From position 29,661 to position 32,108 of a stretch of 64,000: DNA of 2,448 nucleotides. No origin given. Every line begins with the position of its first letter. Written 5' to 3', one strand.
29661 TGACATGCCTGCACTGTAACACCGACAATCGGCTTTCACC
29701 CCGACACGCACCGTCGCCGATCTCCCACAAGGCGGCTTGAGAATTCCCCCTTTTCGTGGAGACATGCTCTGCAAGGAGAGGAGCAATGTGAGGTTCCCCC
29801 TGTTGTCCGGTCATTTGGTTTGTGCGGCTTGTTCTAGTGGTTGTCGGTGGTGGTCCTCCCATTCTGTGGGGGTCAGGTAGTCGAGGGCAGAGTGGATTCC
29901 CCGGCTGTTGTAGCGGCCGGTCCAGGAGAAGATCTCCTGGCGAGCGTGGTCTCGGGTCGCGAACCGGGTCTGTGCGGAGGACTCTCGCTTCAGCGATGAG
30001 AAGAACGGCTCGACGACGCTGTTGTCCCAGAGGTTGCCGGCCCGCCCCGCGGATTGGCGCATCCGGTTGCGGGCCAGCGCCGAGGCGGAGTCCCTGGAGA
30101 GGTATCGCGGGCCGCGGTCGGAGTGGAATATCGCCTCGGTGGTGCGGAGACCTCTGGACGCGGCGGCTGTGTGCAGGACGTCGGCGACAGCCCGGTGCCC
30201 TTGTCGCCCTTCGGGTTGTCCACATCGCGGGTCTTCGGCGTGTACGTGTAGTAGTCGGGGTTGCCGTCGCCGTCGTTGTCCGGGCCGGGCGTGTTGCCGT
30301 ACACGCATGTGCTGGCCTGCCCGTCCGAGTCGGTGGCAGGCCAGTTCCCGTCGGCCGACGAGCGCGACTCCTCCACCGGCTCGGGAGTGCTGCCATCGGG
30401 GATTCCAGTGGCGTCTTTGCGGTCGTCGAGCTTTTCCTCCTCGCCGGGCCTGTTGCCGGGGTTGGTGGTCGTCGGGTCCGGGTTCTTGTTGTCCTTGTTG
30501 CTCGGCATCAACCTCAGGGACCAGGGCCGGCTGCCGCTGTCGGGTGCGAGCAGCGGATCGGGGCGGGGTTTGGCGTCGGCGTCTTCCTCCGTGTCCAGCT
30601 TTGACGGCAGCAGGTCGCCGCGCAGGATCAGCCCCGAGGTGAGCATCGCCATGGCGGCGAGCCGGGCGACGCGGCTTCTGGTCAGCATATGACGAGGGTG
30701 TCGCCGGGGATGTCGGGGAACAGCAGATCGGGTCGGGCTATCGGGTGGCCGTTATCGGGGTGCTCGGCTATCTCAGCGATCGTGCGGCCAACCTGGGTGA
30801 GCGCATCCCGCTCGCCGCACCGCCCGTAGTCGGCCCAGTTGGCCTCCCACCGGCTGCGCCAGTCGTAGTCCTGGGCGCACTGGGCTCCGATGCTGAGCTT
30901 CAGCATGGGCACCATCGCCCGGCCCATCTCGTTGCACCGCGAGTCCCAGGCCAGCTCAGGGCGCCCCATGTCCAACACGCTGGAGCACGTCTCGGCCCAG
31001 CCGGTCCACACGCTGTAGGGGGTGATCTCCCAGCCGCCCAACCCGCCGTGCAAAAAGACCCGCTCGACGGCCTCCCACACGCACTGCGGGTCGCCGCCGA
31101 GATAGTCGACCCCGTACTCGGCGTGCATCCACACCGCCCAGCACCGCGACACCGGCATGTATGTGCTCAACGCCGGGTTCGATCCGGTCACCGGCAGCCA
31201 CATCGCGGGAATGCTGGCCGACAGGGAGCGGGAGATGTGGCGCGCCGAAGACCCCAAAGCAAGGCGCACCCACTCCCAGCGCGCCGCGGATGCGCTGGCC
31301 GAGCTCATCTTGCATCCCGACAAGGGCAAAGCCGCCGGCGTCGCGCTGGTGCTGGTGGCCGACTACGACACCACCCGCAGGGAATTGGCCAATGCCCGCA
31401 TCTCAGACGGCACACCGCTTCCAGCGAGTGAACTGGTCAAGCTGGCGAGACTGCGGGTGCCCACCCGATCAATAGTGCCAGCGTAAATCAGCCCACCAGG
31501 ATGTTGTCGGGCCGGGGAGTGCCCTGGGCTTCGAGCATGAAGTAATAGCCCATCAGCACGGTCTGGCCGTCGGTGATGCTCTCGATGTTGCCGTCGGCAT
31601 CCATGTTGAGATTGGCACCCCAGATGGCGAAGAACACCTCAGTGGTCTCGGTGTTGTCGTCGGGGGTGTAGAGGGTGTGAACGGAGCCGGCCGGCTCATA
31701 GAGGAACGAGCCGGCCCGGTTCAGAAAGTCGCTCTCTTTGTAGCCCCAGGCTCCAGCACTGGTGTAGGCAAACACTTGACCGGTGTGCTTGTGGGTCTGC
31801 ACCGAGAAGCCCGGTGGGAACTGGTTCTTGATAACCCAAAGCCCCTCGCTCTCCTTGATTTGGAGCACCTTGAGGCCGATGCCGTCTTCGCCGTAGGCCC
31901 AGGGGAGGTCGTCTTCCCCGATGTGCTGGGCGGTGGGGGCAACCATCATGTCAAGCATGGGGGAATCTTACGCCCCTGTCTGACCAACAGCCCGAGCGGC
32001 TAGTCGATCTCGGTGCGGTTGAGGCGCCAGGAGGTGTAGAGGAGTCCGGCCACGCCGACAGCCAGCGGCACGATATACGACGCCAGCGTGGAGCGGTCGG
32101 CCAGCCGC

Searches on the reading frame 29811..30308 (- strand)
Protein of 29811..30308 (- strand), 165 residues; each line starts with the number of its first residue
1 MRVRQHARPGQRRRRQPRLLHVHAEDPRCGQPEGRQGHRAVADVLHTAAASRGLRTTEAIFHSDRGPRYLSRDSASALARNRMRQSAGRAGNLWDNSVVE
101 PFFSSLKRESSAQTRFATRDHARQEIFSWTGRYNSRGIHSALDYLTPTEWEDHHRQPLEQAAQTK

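Call 82: search_protein_families(library=pfam, max_evalue=0.001, proteins=[window:29811-30308:-])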
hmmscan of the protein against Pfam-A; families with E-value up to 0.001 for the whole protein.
window:29811-30308:- (165 aa): 3 families
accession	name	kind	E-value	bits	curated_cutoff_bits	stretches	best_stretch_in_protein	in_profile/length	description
PF13683.12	rve_3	-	2.1e-12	47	26.5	1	82-147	2-67/67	Integrase core domain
PF13333.12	rve_2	-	8.1e-08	32.7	22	1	100-153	1-54/56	Integrase core domain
PF00665.32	rve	-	1.1e-06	29.2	32.6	1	38-92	48-101/102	Integrase core domain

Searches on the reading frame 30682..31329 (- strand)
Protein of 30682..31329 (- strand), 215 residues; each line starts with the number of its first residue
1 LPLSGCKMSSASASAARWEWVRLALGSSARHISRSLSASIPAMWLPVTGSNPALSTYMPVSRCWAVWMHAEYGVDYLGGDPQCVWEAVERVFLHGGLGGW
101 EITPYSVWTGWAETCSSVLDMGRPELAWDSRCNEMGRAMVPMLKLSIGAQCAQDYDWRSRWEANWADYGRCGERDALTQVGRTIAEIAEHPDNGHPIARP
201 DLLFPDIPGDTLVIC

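Call 82: search_protein_families(library=pfam, max_evalue=0.001, proteins=[window:30682-31329:-])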
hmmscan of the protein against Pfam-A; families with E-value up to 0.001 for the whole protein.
window:30682-31329:- (215 aa): 1 family
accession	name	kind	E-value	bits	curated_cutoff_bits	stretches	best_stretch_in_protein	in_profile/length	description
PF10013.15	DUF2256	-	0.00088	19.8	25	0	149-174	11-36/40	Uncharacterized protein conserved in bacteria (DUF2256)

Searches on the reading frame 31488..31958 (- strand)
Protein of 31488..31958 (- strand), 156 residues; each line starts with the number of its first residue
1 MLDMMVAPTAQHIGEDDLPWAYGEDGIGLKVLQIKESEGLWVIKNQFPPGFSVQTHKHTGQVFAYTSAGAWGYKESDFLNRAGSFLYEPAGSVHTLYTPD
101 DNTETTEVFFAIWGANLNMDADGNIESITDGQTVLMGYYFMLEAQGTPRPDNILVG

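Call 82: search_protein_families(library=pfam, max_evalue=0.001, proteins=[window:31488-31958:-])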
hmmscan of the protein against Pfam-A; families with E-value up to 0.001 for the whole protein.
window:31488-31958:- (156 aa): 2 families
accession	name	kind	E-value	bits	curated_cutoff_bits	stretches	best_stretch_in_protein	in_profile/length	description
PF12973.13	Cupin_7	-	3e-14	53.1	27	1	15-105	8-96/105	ChrR Cupin-like domain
PF07883.17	Cupin_2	-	0.00089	19.4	27.2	0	47-101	5-61/70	Cupin domain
